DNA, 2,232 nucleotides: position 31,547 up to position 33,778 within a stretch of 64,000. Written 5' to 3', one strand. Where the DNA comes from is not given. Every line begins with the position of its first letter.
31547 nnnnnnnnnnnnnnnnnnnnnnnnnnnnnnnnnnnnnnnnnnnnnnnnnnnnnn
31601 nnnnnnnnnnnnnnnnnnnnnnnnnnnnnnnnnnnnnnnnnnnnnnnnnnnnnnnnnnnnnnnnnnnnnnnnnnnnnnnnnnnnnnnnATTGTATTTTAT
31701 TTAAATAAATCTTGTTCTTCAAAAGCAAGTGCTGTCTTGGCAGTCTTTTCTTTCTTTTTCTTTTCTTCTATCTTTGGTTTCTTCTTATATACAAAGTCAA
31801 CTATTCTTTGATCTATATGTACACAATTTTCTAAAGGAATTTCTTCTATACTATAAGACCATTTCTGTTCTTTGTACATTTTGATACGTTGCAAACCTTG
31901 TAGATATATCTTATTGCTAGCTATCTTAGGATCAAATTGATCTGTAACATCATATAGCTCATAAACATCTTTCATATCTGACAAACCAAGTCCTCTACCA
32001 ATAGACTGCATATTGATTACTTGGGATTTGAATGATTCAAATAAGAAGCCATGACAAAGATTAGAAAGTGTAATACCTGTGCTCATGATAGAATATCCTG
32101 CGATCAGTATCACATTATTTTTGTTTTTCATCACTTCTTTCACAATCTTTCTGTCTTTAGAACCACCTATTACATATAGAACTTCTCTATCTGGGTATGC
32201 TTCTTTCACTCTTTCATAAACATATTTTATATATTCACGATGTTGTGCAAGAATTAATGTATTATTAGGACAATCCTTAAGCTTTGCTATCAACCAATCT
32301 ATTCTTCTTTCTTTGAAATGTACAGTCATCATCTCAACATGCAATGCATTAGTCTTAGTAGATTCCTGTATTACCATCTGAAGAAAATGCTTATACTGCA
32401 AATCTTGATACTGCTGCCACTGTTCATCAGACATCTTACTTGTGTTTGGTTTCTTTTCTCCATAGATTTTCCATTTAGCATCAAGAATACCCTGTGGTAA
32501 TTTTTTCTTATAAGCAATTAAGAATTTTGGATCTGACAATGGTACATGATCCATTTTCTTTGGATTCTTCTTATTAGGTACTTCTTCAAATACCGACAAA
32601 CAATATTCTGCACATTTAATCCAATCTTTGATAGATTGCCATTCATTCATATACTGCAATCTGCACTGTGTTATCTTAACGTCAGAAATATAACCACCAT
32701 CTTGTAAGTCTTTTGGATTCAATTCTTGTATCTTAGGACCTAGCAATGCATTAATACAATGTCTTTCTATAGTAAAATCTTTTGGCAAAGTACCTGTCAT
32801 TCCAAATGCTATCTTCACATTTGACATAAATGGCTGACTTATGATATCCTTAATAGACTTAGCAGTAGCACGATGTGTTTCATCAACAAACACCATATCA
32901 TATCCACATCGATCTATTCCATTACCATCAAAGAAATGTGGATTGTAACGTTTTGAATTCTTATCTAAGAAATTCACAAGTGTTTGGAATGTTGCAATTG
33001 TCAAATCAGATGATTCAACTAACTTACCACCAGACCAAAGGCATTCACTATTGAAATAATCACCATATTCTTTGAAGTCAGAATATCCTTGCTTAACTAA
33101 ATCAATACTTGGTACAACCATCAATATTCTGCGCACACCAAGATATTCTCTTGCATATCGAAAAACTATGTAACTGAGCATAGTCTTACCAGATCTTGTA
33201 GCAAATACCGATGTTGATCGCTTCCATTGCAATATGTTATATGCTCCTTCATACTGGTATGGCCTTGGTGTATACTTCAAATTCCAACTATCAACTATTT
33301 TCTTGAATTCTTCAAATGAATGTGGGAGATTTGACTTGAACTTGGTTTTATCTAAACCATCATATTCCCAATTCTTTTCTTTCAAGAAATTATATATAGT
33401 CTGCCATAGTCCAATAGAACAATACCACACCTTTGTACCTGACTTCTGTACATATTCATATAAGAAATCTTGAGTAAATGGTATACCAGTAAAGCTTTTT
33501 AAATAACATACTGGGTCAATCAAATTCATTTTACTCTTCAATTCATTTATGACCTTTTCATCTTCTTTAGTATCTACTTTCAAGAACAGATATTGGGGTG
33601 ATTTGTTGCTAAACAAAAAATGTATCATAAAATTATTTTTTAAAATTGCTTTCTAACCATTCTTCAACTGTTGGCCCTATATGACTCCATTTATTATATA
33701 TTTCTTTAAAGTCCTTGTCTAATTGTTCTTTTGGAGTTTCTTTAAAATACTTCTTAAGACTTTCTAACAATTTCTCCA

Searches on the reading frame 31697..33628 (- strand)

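Call 13: search_protein_families(library=pfam, proteins=[window:31697-33628:-])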
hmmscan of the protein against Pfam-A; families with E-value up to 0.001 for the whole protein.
window:31697-33628:- (643 aa): 3 families
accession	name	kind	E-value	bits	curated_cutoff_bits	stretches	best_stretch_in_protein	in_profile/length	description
PF04851.21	ResIII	-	2.3e-20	73.6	22.5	1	119-282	2-163/164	Type III restriction enzyme, res subunit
PF00270.35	DEAD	-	1.3e-08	35.2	26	1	123-282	2-161/167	DEAD/DEAH box helicase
PF18766.7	SWI2_SNF2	-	7.5e-07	29.5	26.7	1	144-280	27-154/221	SWI2/SNF2 ATPase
